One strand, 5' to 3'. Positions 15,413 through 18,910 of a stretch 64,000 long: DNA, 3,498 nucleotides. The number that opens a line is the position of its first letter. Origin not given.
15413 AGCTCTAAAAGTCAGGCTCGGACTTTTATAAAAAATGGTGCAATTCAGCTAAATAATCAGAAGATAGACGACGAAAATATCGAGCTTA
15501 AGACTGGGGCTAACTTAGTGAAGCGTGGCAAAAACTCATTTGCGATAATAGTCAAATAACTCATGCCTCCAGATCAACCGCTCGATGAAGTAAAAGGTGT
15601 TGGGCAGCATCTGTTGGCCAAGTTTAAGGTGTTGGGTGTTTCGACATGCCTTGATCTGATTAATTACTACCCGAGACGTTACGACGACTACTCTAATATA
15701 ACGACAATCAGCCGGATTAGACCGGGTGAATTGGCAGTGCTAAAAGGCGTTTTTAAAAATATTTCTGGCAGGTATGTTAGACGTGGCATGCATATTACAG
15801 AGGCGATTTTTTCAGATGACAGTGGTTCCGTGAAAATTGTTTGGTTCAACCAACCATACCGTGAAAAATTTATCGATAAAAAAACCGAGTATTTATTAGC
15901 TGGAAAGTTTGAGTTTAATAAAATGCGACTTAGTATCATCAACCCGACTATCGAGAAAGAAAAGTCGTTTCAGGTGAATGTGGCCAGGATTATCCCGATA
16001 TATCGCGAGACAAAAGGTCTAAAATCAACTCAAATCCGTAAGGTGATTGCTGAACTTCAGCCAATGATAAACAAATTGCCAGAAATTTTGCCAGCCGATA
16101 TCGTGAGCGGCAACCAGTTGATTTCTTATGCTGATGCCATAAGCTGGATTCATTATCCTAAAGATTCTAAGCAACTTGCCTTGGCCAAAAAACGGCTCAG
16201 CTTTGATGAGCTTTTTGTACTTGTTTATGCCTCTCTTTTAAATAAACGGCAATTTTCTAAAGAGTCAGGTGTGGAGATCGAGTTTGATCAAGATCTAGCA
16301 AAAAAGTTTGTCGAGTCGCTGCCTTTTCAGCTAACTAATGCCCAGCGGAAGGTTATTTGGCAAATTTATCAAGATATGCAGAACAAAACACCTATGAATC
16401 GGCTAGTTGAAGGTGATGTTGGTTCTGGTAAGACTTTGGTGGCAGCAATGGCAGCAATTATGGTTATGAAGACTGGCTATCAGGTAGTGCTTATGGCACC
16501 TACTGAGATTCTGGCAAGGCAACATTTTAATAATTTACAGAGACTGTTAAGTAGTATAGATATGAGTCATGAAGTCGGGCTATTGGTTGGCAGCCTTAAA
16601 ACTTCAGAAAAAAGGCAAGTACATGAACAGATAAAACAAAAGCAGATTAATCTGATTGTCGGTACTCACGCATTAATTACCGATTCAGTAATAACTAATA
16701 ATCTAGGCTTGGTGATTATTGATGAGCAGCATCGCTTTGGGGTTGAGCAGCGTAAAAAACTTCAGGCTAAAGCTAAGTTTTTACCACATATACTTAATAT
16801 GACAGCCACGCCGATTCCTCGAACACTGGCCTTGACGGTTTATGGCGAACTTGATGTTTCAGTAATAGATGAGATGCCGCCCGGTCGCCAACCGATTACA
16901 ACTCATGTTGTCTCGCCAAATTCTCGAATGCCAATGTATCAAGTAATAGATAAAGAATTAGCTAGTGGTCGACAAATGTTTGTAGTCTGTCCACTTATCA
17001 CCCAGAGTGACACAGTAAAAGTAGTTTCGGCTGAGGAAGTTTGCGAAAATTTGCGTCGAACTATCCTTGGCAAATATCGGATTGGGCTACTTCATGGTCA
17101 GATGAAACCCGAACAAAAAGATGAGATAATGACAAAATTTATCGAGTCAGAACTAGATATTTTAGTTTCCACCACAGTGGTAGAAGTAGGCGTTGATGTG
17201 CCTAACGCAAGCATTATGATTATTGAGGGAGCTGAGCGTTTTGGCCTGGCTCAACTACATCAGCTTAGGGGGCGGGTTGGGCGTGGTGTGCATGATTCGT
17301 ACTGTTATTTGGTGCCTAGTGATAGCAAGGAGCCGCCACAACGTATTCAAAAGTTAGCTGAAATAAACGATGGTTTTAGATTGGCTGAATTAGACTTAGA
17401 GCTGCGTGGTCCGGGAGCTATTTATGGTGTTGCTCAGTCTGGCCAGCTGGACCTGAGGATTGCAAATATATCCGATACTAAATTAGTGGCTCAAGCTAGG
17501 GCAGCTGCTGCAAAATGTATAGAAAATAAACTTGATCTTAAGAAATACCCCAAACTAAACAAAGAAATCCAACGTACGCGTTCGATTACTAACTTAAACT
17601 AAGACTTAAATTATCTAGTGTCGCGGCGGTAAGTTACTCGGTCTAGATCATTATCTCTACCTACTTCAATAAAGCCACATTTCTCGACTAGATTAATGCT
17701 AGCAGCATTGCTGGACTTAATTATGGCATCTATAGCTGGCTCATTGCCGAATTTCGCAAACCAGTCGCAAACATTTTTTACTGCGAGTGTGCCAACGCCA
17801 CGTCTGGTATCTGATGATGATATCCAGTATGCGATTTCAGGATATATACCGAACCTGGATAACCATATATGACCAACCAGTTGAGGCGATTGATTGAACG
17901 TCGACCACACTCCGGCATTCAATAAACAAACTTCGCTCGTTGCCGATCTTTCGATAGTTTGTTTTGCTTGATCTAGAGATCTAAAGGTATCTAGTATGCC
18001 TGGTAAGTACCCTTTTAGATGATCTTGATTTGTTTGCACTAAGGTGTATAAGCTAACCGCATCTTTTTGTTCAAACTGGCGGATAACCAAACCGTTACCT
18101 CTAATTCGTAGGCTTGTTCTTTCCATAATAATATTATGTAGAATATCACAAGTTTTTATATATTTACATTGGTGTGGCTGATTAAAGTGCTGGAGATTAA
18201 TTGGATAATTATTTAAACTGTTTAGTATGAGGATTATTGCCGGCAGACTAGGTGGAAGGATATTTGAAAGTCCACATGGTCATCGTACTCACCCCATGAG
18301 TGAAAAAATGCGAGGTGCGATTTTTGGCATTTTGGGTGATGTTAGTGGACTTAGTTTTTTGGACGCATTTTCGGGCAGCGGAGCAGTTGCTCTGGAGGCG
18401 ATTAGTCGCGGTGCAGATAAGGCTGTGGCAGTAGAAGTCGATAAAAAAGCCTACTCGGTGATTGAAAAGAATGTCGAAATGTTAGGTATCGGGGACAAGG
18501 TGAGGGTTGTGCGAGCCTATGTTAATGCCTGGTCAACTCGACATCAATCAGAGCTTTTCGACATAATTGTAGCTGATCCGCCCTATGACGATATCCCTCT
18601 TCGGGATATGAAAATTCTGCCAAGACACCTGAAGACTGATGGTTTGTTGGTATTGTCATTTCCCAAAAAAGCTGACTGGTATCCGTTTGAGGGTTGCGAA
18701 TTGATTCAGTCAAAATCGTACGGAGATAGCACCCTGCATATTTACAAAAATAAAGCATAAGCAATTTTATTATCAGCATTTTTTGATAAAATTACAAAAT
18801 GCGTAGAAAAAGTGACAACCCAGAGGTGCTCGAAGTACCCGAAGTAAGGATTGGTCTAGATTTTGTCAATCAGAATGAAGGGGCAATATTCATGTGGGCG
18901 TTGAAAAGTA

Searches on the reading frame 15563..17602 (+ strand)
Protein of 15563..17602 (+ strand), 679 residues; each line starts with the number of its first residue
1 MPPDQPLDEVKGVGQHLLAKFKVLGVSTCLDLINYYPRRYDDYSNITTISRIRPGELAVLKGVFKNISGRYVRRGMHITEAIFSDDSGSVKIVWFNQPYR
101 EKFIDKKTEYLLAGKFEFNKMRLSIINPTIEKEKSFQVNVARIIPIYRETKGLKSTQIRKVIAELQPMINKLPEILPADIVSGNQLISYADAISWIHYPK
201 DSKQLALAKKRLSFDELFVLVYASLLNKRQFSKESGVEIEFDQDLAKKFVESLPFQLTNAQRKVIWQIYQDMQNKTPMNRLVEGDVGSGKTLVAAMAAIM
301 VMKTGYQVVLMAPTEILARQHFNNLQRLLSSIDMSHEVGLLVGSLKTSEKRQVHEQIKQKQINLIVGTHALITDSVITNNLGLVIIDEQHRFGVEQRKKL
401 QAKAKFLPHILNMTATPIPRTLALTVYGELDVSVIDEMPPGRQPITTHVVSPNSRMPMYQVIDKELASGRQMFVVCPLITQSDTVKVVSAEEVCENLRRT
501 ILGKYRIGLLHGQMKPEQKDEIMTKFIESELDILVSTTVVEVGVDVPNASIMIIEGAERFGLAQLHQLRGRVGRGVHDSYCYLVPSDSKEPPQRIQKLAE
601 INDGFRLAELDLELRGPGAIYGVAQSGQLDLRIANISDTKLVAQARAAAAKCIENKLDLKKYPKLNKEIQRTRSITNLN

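Call 7: search_protein_families(library=ncbifam, proteins=[window:15563-17602:+])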
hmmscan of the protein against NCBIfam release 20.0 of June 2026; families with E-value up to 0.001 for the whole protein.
window:15563-17602:+ (679 aa): 46 families (the best 25 are shown)
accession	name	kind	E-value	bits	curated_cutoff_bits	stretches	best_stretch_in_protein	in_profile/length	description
NF008168.0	PRK10917.2-2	equivalog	9.6e-255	847.6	718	1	4-672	110-784/795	ATP-dependent DNA helicase RecG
NF008165.0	PRK10917.1-3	equivalog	1.7e-242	806.9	711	1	4-672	7-681/692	ATP-dependent DNA helicase RecG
NF008170.0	PRK10917.2-4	equivalog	1.2e-217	724.8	975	1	4-672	130-815/826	ATP-dependent DNA helicase RecG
TIGR00643.1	recG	equivalog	3.3e-217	723.1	659.4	1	25-648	2-628/629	ATP-dependent DNA helicase RecG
NF008163.0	PRK10917.1-1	equivalog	6.4e-191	636.2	796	1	5-656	9-671/692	ATP-dependent DNA helicase RecG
NF008167.0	PRK10917.2-1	equivalog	6.5e-176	586.6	995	2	133-671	160-731/744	ATP-dependent DNA helicase RecG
NF008166.0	PRK10917.1-4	equivalog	1.4e-175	585.3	864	1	17-658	23-686/705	ATP-dependent DNA helicase RecG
NF008164.0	PRK10917.1-2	equivalog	7.2e-175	583.2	785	1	9-660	17-678/704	ATP-dependent DNA helicase RecG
TIGR00580.2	mfd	equivalog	8.5e-117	391.7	800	1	232-630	409-801/907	transcription-repair coupling factor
NF008169.0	PRK10917.2-3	equivalog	3.9e-115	385.7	555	1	18-651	8-605/610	ATP-dependent DNA helicase RecG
NF007966.0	PRK10689.1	equivalog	1.7e-80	271.1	1329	1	230-630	574-968/1148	transcription-repair coupling factor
TIGR00595.1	priA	equivalog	6e-16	58.1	230.35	1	281-405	1-118/509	replication restart helicase PriA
NF004066.1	PRK05580.1-3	equivalog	2e-15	56.2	813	1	237-397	234-384/788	primosomal protein N'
NF010337.0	PRK13766.1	equivalog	8.7e-15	53.9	610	2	278-392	31-144/781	Hef nuclease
NF041063.1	DpdF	equivalog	6e-14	51.6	550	2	485-588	385-485/813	protein DpdF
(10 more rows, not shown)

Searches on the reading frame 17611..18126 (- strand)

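Call 8: search_protein_families(library=ncbifam, proteins=[window:17611-18126:-])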
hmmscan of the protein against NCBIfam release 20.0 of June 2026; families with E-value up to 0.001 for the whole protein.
window:17611-18126:- (171 aa): 0 families

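Call 10: search_protein_families(library=pfam, proteins=[window:17611-18126:-])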
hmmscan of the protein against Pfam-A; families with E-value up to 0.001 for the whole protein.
window:17611-18126:- (171 aa): 2 families
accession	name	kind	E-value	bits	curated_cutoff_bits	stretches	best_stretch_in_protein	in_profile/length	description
PF13302.13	Acetyltransf_3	-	1.6e-14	55.2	25.4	1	13-152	2-137/138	Acetyltransferase (GNAT) domain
PF00583.31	Acetyltransf_1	-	1.6e-07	32.1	20.7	1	74-152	36-116/116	Acetyltransferase (GNAT) family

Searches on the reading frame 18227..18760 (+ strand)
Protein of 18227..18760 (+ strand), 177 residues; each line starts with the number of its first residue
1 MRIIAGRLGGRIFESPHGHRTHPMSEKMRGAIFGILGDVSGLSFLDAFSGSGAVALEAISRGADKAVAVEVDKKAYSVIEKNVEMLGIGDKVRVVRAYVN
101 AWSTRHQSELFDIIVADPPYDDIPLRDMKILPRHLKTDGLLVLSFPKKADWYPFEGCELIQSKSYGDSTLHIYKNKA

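Call 8: search_protein_families(library=ncbifam, proteins=[window:18227-18760:+])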
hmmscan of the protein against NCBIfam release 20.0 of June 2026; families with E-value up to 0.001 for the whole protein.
window:18227-18760:+ (177 aa): 22 families
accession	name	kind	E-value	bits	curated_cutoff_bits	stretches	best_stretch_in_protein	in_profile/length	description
TIGR00095.1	TIGR00095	equivalog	4.7e-30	104.7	117.5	1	2-175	13-193/194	16S rRNA (guanine(966)-N(2))-methyltransferase RsmD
NF008157.0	PRK10909.1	equivalog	7.2e-16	58.6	302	1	1-121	13-132/199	16S rRNA (guanine(966)-N(2))-methyltransferase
TIGR03534.1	RF_mod_PrmC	equivalog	3.6e-10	39.7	199.1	1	41-123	89-167/253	peptide chain release factor N(5)-glutamine methyltransferase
TIGR00536.1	hemK_fam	subfamily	4.7e-10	39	115.5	1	43-136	117-206/286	HemK family protein methyltransferase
TIGR03533.1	L3_gln_methyl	equivalog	3e-08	33.4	229.7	1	43-137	124-214/284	50S ribosomal protein L3 N(5)-glutamine methyltransferase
NF046099.1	RSP_2647_MTase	equivalog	3.9e-08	32.5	600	1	41-119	218-298/391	RSP_2647 family RNA methyltransferase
NF047853.1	tRm6a37MtseTrmN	equivalog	1.8e-07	31.1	350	1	36-120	38-124/244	tRNA(1)(Val) (adenine(37)-N(6))-methyltransferase TrmN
TIGR02469.1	CbiT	equivalog_domain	1.6e-06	28.4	78.3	1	43-117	22-95/124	precorrin-6Y C5,15-methyltransferase (decarboxylating) subunit CbiT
NF033380.1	Rlm_2499C5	equivalog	8.3e-06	24.8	650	1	41-119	221-299/391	23S rRNA (cytosine(2499)-C(5))-methyltransferase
NF011707.0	PRK15128.1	equivalog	1e-05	24.6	712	1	40-119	220-302/396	23S rRNA (cytosine(1962)-C(5))-methyltransferase RlmI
TIGR00406.1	prmA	equivalog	2.3e-05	24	183.15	1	43-117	162-232/288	50S ribosomal protein L11 methyltransferase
NF011529.0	PRK14968.1-3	equivalog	2.6e-05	23.7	162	1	40-120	34-108/198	putative methyltransferase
NF001785.0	PRK00517.2-2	equivalog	3.7e-05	23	188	1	38-144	143-244/282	50S ribosomal protein L11 methyltransferase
NF043040.1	corrin_prot_MT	hypoth_equivalog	4.3e-05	23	180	1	41-116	42-116/216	corrinoid protein-associated methyltransferase CpaM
NF053718.1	23SC1962Mtase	equivalog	4.8e-05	22.3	575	1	41-119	211-289/383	23S rRNA (cytosine(1962)-C(5))-methyltransferase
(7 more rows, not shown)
